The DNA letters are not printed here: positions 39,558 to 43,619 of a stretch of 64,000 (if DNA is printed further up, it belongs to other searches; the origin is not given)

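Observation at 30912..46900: A mosaic family of low-complexity repeat modules fills the intergenic gaps of the pilus / giant-protein region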

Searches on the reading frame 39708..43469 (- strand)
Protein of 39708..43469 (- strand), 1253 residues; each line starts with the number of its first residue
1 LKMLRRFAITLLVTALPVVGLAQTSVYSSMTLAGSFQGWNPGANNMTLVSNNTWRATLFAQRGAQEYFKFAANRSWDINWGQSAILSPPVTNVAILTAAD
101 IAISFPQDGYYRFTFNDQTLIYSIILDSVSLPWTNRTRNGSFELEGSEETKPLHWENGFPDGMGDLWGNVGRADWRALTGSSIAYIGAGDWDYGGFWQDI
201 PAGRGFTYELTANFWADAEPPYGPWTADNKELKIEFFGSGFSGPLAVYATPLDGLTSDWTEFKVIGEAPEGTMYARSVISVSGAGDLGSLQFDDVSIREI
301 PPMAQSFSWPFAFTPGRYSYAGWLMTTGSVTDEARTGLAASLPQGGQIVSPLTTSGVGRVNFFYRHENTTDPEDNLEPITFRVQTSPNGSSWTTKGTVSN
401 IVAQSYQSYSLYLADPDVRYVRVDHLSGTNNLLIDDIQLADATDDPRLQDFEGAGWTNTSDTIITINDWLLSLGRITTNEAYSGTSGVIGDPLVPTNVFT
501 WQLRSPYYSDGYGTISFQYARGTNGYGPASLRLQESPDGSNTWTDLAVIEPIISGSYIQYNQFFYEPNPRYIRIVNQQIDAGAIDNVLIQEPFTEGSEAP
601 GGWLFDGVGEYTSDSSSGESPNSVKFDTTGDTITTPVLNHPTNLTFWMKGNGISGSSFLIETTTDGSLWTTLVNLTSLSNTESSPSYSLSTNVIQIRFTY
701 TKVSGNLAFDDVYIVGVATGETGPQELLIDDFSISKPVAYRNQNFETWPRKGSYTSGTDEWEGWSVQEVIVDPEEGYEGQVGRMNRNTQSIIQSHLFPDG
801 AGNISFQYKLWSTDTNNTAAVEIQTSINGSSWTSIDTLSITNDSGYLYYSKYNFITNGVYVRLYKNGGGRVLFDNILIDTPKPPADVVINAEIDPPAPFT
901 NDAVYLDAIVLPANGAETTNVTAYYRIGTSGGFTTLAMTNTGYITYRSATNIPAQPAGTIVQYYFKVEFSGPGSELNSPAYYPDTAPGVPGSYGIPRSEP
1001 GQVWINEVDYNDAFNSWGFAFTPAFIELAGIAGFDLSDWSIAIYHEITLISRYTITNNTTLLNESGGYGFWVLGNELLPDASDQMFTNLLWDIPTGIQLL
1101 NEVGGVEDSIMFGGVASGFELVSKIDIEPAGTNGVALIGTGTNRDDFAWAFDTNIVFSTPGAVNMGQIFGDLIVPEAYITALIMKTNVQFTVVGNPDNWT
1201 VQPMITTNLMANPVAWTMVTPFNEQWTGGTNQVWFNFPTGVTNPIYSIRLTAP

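Call 9: search_protein_families(library=pfam, proteins=[window:39708-43469:-])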
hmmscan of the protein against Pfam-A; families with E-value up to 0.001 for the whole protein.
window:39708-43469:- (1253 aa): 3 families
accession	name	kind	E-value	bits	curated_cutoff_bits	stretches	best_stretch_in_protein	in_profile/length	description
PF22633.2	F5_F8_type_C_2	-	4e-08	34.2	27.8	0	375-423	45-91/91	NedA-like, galactose-binding domain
PF00754.31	F5_F8_type_C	-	4.6e-06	27.2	28.2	0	815-865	60-112/127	F5/8 type C domain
PF19912.4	DUF6385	-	0.00092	19.6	26.8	0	377-405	18-46/82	Domain of unknown function (DUF6385)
